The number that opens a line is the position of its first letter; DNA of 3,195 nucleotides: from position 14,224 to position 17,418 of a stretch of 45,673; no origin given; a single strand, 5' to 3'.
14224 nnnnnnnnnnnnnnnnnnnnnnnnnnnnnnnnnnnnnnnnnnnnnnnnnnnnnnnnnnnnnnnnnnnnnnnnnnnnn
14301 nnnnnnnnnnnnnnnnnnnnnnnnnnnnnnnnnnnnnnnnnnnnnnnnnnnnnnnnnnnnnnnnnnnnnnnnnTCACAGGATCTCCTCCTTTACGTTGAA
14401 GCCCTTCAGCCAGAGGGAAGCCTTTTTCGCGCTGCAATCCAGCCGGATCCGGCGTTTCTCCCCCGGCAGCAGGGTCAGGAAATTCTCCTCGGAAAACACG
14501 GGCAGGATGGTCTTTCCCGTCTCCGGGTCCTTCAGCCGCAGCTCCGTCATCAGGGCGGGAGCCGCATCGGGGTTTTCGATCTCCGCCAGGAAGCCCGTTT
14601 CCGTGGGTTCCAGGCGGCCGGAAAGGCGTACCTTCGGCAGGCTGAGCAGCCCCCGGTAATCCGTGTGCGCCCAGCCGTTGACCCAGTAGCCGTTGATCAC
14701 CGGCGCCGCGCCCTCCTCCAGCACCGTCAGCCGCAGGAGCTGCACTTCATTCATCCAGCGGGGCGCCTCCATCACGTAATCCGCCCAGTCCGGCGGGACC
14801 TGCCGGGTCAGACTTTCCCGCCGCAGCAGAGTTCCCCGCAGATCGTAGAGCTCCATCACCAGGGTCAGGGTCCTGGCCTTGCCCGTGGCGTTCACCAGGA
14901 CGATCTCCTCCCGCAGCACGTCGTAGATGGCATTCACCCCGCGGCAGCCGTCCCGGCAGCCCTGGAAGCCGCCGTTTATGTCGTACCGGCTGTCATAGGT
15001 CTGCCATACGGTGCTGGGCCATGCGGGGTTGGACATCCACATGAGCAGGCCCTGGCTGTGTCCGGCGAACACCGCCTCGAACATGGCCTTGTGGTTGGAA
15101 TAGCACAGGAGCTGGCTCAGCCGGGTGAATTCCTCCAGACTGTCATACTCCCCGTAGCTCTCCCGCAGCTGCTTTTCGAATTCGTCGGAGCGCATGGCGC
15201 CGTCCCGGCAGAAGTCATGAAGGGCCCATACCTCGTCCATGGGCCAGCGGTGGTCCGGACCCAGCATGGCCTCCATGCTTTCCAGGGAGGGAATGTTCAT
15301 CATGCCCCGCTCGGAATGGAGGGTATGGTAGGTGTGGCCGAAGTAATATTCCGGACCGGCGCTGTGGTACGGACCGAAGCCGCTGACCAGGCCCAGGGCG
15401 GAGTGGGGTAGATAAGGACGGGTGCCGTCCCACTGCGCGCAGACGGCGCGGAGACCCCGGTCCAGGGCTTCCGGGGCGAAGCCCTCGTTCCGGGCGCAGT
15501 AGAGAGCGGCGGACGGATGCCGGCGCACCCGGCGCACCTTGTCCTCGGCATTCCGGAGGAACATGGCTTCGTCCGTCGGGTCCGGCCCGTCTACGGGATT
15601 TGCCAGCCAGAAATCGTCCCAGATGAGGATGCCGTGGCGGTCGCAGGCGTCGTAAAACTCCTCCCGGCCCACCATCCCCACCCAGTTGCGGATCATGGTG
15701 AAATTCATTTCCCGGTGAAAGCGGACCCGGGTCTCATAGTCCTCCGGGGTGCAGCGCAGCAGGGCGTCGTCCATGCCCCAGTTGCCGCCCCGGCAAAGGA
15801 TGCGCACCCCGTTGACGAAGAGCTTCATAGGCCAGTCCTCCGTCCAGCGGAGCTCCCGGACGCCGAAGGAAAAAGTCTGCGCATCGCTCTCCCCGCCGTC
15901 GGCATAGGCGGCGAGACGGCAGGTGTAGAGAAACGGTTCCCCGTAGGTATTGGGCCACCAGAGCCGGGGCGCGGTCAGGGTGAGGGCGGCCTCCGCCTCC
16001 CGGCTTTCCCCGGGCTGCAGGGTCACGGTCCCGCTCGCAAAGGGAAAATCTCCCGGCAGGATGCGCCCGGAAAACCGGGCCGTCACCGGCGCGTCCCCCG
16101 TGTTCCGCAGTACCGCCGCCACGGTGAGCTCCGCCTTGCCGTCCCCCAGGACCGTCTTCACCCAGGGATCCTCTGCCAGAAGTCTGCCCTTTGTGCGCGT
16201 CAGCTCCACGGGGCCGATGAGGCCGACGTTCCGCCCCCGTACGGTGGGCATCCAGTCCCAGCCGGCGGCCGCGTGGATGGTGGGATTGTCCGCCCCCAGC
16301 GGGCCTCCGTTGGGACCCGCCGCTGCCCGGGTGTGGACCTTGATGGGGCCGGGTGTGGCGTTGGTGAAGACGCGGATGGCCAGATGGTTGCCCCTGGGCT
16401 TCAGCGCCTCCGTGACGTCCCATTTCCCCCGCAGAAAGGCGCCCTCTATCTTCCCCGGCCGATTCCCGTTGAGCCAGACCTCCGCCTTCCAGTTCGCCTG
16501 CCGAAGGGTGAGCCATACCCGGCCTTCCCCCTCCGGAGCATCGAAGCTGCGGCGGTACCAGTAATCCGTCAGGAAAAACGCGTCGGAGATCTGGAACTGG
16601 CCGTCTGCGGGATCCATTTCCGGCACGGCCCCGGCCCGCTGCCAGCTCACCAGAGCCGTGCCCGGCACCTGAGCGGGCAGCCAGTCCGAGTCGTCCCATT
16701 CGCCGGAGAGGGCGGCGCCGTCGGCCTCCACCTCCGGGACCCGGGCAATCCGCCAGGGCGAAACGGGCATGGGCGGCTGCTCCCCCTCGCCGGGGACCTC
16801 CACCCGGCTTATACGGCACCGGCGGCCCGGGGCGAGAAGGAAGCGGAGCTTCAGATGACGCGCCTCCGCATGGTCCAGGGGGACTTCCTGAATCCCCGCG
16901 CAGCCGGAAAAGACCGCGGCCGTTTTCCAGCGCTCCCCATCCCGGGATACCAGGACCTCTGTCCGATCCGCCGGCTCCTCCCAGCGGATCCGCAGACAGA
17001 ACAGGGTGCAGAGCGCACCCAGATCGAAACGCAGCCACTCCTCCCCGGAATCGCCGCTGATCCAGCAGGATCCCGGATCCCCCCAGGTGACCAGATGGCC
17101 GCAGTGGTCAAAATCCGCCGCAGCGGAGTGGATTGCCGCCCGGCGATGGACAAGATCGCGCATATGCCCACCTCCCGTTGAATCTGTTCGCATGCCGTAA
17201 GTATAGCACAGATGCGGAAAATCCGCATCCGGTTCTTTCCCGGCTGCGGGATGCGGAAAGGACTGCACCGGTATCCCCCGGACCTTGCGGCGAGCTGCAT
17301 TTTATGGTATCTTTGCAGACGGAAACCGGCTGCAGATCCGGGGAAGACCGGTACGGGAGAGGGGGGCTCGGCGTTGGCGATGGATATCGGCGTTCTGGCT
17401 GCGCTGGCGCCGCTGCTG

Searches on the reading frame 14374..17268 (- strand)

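Call 18: search_protein_families(library=pfam, proteins=[window:14374-17268:-], max_evalue=0.001)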
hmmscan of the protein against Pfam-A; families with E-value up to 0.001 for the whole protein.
window:14374-17268:- (964 aa): 5 families
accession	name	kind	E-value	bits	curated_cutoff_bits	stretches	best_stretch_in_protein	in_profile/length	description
PF22666.2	Glyco_hydro_2_N2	-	9.3e-19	68.5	27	1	192-343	7-160/167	Glycosyl hydrolase 2 galactose-binding domain-like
PF18368.7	Ig_GlcNase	-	3.4e-16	59.7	26.3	1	867-959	8-105/105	Exo-beta-D-glucosaminidase Ig-fold domain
PF00703.27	Glyco_hydro_2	-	1.6e-12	48.6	23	1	366-471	4-109/109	Glycosyl hydrolases family 2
PF22633.2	F5_F8_type_C_2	-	4.7e-07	30.8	27.8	1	63-141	5-91/91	NedA-like, galactose-binding domain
PF00754.31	F5_F8_type_C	-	1.8e-06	28.5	28.2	1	61-148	19-117/127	F5/8 type C domain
